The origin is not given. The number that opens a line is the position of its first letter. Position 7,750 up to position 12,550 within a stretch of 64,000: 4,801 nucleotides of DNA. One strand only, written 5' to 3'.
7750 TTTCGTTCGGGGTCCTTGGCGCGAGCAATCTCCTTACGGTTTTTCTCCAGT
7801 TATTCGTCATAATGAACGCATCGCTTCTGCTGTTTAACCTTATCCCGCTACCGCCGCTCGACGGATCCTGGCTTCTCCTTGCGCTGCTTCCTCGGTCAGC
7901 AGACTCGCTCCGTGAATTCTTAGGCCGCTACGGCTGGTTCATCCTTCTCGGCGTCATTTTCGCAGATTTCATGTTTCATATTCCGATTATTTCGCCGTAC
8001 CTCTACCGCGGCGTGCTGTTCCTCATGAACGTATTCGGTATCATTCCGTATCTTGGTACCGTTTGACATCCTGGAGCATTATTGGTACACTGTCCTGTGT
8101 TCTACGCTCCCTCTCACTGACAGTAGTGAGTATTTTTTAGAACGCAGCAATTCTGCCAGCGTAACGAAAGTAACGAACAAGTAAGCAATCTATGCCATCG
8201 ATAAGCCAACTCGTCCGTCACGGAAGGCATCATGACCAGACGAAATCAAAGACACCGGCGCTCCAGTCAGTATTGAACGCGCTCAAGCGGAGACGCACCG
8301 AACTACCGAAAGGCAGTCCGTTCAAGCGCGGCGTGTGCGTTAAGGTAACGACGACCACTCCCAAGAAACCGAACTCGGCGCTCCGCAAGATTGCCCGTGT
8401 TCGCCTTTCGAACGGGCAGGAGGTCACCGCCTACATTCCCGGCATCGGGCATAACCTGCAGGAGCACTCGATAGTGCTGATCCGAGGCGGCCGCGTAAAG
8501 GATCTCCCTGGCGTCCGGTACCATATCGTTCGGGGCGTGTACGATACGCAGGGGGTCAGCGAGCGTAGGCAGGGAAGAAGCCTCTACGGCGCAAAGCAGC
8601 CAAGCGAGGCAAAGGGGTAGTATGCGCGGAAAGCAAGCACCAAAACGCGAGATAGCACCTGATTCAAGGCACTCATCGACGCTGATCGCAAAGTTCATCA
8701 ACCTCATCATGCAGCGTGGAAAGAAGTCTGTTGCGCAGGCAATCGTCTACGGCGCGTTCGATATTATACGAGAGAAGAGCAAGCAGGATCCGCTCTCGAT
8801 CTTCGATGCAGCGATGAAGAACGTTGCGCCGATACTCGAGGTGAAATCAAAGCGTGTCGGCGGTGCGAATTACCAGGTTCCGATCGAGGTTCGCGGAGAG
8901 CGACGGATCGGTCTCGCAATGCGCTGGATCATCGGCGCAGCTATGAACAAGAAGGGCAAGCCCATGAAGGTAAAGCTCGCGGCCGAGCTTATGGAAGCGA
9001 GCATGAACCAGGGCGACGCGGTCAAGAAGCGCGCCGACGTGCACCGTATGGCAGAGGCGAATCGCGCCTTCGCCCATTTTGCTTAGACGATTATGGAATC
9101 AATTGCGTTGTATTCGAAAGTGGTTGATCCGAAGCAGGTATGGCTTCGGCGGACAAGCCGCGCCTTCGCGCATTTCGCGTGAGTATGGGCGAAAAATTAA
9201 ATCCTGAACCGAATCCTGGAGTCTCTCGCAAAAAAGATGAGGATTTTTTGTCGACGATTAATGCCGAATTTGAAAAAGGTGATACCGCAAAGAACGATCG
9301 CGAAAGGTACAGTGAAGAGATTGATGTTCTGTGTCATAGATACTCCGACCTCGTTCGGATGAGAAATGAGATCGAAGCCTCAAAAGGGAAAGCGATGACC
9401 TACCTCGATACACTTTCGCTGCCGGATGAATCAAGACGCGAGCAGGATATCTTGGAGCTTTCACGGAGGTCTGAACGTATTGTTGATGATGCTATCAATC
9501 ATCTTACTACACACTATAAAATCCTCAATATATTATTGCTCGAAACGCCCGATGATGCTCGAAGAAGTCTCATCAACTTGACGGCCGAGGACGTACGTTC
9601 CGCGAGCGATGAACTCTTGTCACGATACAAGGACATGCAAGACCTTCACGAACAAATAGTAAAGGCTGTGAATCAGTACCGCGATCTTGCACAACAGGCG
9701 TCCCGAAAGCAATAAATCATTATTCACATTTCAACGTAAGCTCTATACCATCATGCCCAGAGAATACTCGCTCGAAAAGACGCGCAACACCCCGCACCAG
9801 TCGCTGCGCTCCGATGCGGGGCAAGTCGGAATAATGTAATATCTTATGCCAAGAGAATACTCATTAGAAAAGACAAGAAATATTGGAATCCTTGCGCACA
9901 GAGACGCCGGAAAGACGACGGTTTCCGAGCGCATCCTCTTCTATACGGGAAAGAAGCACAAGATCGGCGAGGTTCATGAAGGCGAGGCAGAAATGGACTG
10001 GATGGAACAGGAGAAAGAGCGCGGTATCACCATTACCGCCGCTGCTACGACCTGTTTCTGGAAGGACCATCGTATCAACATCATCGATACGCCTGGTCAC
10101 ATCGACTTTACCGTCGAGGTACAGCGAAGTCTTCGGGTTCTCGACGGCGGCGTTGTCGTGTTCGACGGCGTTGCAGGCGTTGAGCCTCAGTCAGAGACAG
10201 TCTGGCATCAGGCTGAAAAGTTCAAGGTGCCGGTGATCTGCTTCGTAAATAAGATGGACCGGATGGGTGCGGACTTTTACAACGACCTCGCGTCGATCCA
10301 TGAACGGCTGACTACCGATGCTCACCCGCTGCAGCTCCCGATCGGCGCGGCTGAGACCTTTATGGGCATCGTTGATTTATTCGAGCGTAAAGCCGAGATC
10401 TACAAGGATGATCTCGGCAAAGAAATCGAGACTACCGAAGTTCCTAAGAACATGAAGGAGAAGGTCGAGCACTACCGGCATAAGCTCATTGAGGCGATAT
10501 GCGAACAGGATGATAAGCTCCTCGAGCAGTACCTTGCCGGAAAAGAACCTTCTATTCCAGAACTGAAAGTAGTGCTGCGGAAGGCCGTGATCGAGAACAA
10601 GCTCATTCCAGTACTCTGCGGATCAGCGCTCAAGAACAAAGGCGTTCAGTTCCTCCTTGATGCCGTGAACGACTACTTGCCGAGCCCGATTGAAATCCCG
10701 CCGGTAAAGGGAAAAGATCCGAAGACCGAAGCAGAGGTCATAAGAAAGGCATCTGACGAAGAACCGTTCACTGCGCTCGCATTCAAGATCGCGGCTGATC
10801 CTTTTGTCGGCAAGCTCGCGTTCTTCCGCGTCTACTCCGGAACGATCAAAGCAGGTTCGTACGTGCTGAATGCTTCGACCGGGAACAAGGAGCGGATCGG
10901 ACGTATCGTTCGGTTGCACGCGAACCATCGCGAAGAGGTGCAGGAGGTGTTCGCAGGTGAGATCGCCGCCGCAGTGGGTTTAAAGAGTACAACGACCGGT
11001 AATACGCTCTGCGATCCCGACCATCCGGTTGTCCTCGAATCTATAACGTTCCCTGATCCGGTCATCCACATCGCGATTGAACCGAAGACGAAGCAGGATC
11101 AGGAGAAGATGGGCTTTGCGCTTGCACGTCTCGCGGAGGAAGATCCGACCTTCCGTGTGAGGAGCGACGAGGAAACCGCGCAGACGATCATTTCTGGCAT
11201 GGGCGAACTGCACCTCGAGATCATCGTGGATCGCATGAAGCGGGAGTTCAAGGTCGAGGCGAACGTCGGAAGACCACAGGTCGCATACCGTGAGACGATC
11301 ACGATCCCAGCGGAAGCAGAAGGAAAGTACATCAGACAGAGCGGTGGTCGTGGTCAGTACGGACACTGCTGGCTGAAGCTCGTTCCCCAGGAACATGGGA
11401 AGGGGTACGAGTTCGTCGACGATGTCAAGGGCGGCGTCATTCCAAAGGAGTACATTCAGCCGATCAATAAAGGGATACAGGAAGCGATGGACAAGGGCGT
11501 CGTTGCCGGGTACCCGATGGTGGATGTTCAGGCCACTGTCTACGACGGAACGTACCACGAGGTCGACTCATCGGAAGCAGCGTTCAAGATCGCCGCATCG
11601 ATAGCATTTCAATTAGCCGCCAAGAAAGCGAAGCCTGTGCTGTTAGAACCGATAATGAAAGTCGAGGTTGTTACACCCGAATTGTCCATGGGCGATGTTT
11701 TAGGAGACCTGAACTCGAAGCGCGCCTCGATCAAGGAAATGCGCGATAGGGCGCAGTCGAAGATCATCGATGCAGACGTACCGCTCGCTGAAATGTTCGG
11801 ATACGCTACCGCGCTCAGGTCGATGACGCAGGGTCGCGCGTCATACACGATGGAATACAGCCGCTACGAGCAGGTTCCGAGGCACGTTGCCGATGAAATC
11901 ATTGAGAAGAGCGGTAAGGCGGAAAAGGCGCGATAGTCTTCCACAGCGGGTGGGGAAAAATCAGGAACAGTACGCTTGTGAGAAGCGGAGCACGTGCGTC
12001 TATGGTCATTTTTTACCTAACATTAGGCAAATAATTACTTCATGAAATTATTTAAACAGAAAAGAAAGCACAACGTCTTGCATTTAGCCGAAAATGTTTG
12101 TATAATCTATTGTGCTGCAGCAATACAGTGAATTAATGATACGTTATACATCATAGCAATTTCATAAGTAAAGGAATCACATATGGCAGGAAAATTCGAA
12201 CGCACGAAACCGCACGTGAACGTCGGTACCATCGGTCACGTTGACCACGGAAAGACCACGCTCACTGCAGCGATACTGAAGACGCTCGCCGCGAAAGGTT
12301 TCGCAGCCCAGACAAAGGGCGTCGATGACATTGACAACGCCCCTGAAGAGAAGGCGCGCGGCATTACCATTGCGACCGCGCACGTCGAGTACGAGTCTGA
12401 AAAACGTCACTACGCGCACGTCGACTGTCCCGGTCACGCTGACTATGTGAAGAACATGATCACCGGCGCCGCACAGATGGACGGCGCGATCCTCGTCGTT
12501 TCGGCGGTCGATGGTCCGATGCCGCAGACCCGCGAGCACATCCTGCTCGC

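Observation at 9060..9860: Orphan gene inserted into the rpsG-fusA junction, flanked by ghost copies of both neighbouring gene ends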

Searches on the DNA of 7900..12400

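Call 29: search_rna_families(source=window, start=7900, end=12400, threshold=evalue, max_evalue=5)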
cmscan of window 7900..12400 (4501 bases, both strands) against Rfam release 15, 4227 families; matches with E-value up to 5: 0.
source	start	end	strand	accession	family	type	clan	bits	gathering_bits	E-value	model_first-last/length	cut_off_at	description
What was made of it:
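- On Known RNA families (r-protein leaders, riboswitches): Rfam gave 0 hits at E<=5 in 7900-12400 (call 29).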
